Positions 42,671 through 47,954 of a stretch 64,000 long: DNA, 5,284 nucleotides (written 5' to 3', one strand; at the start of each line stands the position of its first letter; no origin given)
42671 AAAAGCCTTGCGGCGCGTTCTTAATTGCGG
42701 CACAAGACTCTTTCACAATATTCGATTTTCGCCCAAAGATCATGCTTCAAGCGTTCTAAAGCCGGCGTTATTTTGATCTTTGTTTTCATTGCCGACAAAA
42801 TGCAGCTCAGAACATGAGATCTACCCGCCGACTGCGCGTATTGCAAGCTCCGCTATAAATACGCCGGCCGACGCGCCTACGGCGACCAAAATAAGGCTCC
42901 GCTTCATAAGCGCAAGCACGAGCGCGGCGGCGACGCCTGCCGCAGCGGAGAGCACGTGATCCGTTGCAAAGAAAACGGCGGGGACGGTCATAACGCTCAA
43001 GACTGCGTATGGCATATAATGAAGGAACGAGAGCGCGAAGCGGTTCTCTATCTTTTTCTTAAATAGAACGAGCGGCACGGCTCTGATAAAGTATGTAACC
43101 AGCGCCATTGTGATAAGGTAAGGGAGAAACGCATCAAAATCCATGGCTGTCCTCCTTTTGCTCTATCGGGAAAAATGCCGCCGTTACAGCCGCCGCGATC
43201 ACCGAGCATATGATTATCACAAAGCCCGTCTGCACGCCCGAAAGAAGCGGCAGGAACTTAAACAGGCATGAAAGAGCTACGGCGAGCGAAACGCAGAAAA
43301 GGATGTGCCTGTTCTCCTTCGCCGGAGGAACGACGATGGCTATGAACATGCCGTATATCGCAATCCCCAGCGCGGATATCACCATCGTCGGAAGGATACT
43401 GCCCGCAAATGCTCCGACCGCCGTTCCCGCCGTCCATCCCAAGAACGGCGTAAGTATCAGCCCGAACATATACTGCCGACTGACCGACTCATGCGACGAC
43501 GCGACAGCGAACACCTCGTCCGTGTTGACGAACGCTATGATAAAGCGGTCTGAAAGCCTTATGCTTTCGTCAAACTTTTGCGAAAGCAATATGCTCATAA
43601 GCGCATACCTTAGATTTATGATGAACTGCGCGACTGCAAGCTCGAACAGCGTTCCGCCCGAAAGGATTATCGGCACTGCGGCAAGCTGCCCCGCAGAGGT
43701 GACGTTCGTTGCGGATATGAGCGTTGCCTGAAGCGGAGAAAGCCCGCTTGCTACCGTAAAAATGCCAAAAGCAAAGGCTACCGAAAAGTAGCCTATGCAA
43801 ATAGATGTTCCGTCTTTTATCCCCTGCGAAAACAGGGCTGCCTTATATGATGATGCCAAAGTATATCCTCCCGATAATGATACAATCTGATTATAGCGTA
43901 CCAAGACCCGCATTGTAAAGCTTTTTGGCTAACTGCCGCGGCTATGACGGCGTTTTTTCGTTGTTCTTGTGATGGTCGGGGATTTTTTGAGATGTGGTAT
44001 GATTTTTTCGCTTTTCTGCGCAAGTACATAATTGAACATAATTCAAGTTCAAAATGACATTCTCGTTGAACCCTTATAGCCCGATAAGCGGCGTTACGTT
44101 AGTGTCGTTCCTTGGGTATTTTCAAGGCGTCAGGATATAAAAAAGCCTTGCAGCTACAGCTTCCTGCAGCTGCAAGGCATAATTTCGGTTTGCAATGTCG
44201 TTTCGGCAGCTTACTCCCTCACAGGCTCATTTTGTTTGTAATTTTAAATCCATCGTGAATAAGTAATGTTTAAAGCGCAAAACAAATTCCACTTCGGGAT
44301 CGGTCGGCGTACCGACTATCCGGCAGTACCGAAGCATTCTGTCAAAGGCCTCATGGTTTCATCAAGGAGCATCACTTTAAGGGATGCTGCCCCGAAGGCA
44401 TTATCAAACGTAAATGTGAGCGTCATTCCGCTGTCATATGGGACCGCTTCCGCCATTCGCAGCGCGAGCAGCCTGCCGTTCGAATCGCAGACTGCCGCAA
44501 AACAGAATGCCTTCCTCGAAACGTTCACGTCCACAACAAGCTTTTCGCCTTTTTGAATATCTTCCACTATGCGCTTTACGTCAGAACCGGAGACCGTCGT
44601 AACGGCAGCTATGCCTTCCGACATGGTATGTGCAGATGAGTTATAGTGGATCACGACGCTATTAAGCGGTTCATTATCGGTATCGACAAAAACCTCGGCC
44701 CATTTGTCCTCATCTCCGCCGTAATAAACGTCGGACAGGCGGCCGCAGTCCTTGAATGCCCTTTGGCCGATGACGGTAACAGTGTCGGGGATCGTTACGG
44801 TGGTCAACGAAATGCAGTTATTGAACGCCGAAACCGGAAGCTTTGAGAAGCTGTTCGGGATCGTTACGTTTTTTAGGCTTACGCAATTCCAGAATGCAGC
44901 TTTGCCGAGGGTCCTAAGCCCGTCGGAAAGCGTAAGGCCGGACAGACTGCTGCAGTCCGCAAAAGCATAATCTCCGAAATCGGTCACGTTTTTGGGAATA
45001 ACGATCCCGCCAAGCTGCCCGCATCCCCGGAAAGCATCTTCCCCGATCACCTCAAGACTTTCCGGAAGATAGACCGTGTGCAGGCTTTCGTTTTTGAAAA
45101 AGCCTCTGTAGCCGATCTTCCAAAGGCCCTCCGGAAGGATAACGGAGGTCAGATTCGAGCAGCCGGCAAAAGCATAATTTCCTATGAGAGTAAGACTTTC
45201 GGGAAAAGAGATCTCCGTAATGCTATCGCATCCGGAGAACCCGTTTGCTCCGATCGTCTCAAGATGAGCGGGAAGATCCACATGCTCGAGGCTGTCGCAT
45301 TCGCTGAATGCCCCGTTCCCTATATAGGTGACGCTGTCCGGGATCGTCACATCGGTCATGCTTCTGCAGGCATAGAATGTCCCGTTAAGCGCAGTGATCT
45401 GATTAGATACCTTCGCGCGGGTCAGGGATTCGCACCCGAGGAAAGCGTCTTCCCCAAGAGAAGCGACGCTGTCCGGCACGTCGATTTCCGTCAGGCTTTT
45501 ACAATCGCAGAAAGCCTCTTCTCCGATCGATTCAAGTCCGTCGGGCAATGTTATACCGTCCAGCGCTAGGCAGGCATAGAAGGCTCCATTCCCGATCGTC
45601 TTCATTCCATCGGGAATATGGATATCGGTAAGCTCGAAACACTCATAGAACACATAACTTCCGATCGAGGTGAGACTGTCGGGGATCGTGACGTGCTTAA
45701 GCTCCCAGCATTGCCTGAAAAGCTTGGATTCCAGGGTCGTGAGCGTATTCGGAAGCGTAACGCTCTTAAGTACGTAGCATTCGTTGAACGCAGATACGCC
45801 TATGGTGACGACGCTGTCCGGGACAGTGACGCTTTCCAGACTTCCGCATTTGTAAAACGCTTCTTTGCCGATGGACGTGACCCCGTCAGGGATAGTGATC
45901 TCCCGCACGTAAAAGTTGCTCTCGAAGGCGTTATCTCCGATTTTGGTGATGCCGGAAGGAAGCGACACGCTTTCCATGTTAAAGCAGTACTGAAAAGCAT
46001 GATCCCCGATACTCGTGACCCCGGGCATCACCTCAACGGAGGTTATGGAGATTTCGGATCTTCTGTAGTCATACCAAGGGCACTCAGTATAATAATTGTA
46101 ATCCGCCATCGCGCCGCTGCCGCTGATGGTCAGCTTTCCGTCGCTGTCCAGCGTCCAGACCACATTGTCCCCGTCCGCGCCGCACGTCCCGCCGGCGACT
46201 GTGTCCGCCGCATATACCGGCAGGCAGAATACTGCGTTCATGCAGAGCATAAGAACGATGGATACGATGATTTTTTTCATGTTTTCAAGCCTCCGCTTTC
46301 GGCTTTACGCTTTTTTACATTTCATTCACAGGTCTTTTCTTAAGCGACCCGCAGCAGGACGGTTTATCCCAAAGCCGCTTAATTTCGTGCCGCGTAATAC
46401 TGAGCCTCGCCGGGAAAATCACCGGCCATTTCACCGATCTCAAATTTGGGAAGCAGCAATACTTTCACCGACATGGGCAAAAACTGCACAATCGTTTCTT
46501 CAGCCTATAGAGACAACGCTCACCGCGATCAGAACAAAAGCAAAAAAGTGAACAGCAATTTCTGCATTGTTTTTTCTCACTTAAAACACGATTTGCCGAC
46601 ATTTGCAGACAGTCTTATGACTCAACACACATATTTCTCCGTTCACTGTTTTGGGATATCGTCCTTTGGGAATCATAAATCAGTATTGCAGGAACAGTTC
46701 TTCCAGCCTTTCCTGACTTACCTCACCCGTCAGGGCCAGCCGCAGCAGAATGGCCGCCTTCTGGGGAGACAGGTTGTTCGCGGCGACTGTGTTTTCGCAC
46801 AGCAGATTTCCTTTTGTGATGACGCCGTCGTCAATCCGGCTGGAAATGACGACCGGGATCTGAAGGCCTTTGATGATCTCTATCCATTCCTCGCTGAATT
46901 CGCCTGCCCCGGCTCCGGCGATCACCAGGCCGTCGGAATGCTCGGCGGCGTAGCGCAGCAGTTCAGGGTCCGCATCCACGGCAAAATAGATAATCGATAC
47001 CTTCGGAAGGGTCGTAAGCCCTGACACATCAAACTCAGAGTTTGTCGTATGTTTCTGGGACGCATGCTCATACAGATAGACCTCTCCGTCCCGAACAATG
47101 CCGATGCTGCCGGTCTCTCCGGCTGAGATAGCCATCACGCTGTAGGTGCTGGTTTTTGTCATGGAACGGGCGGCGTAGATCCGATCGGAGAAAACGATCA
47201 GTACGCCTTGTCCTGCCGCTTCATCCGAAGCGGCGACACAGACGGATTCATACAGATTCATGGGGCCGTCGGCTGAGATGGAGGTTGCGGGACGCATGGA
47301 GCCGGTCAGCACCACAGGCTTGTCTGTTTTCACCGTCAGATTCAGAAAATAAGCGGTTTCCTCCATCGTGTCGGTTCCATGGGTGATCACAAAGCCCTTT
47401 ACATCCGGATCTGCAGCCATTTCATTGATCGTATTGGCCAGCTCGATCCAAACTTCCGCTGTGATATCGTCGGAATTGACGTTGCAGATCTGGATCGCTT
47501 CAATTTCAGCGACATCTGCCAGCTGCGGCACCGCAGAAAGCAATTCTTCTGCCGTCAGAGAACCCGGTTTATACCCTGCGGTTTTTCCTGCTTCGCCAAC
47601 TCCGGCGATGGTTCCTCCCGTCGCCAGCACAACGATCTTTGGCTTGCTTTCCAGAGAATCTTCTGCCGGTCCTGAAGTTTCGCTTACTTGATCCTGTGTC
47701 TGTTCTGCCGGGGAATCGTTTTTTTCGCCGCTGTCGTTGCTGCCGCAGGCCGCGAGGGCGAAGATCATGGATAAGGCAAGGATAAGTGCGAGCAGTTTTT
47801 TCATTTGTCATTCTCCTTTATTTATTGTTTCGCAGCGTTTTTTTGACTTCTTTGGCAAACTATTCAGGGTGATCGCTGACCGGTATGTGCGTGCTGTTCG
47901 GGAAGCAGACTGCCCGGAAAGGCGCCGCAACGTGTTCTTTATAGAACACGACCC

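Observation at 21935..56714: Four unrelated large secreted proteins end in the same ~70-80-aa C-terminal module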

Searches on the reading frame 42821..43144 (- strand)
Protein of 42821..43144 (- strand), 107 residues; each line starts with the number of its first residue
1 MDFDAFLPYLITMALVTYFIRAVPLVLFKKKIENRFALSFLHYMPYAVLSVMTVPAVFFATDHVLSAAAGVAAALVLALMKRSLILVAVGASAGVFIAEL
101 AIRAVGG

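Call 22: search_protein_families(library=pfam, proteins=[window:42821-43144:-], max_evalue=0.001)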
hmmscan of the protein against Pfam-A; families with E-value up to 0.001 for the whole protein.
window:42821-43144:- (107 aa): 1 family
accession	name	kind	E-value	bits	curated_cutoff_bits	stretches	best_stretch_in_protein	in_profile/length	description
PF05437.17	AzlD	-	1.1e-16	61.2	23.7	1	10-95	5-95/99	Branched-chain amino acid transport protein (AzlD)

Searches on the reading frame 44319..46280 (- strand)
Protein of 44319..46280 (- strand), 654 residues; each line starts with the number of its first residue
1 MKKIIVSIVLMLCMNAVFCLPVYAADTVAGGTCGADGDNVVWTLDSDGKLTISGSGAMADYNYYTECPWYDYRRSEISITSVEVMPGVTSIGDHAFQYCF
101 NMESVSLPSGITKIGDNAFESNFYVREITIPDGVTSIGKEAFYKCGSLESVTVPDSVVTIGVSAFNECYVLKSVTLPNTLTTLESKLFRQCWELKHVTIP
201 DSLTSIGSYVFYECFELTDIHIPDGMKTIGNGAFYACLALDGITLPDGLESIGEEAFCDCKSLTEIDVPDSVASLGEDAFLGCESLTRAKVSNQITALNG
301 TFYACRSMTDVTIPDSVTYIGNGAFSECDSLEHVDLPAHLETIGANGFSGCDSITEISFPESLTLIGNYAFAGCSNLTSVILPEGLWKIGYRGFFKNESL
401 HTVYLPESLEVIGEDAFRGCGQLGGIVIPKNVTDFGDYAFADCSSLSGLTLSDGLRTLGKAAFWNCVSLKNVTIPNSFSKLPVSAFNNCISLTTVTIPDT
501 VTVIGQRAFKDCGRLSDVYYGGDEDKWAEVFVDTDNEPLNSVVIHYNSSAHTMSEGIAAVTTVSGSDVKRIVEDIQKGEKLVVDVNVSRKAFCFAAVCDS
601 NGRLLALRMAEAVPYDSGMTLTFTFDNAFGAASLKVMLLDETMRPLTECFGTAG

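Call 10: search_protein_families(library=pfam, proteins=[window:44319-46280:-], max_evalue=0.1)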
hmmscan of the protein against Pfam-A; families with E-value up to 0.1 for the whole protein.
window:44319-46280:- (654 aa): 4 families
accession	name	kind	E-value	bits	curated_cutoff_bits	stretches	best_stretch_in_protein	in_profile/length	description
PF13306.12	LRR_5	-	1.9e-129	425.8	27.7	4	300-422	6-125/127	BspA type Leucine rich repeat region (6 copies)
PF13855.12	LRR_8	-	5.7e-12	45.7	27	0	431-471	12-53/61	Leucine rich repeat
PF23952.1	LRR_EndoS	-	0.046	14.4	27.9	0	329-381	36-88/116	Endo-beta-N-acetylglucosaminidase EndoS LRR domain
PF05725.18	FNIP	-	0.058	14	21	0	171-206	5-39/44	FNIP Repeat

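Call 11: search_protein_families(library=ncbifam, proteins=[window:44319-46280:-], max_evalue=0.1)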
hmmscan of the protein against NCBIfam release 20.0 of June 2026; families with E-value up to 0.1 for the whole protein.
window:44319-46280:- (654 aa): 4 families
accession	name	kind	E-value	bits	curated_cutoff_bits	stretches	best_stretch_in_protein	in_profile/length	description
NF047961.1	adhesin_HupY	equivalog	5.1e-59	200.3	1250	4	191-326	185-319/978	leucine-rich repeat adhesin HupY/LrrG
NF045861.1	glide_Gli349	exception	2.9e-31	107.2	1750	5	70-143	2670-2742/3169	gliding machinery surface structure protein Gli349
TIGR02167.2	Liste_lipo_26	repeat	0.00082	19.1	30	0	259-268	4-13/26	PARCEL repeat-containing surface protein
NF001866.0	PRK00625.1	equivalog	0.048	13.8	142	0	136-204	53-123/173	shikimate kinase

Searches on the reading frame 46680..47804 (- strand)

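Call 22: search_protein_families(library=pfam, proteins=[window:46680-47804:-], max_evalue=0.001)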
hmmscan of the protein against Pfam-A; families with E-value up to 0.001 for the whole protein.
window:46680-47804:- (374 aa): 2 families
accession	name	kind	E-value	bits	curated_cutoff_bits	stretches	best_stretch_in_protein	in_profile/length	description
PF00710.25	Asparaginase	-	8.6e-64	215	22.5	1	56-248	1-191/193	Asparaginase, N-terminal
PF17763.6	Asparaginase_C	-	7.1e-22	78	34.6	1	268-371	1-114/114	Glutaminase/Asparaginase C-terminal domain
